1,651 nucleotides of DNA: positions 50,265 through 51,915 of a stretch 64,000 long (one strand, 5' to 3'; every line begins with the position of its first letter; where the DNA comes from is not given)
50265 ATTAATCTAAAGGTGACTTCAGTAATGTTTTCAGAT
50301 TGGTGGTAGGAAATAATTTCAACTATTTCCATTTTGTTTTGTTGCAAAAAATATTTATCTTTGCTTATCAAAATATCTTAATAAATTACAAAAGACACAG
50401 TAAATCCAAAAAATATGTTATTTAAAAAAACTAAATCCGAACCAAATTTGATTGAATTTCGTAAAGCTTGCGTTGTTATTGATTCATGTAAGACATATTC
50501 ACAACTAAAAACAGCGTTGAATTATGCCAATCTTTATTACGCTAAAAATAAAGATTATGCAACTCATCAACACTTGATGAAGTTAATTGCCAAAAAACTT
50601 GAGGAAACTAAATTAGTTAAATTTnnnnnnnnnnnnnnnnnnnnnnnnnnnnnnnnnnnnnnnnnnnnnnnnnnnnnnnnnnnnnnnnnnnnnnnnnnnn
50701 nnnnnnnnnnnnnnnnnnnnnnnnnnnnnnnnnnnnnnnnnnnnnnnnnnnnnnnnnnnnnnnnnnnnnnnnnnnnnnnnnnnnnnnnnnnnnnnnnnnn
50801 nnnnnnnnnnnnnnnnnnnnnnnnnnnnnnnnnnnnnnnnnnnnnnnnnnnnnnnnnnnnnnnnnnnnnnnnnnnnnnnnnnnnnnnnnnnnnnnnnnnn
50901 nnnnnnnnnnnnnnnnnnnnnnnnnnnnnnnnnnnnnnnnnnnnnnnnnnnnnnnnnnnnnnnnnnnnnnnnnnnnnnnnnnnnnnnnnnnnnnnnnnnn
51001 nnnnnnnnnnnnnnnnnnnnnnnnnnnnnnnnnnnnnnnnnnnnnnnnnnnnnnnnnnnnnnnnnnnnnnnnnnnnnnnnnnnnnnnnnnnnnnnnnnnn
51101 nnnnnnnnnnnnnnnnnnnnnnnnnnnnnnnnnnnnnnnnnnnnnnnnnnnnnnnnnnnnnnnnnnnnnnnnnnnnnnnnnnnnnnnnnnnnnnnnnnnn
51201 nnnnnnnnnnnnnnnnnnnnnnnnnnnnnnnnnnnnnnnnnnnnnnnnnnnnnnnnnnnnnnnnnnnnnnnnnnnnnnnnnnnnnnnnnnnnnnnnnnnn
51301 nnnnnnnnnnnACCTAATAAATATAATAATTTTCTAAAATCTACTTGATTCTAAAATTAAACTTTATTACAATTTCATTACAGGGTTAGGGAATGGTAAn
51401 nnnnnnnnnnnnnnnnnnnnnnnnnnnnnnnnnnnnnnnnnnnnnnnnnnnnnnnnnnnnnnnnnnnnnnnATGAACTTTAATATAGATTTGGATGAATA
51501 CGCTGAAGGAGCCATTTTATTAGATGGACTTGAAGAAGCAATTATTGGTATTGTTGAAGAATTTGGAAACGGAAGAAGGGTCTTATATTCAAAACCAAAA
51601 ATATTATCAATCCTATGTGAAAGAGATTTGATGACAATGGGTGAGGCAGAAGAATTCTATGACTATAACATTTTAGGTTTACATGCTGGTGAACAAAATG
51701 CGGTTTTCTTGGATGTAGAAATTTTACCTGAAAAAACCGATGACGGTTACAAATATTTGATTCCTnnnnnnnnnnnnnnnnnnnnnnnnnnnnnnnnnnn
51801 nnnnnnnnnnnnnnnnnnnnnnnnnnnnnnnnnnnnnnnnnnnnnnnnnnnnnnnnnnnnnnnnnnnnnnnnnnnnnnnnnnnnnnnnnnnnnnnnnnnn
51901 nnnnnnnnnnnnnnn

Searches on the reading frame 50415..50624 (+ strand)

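Call 12: search_protein_families(library=pfam, proteins=[window:50415-50624:+], max_evalue=1)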
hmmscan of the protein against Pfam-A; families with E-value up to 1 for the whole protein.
window:50415-50624:+ (70 aa): 1 family
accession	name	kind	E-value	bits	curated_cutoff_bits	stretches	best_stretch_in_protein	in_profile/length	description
PF10938.13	YfdX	-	0.061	13.8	26.6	1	4-57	44-97/149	YfdX protein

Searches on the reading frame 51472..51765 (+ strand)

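Call 3: search_protein_families(library=pfam, proteins=[window:51472-51765:+], max_evalue=0.01)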
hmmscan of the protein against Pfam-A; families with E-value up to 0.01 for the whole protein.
window:51472-51765:+ (98 aa): 0 families

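Call 4: search_protein_families(library=phrogs, proteins=[window:51472-51765:+], max_evalue=0.001)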
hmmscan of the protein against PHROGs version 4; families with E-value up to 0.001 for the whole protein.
window:51472-51765:+ (98 aa): 1 family
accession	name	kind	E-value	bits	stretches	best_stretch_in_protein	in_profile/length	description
phrog_13182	-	unknown function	1.5e-18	68.2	1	7-89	78-157/166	-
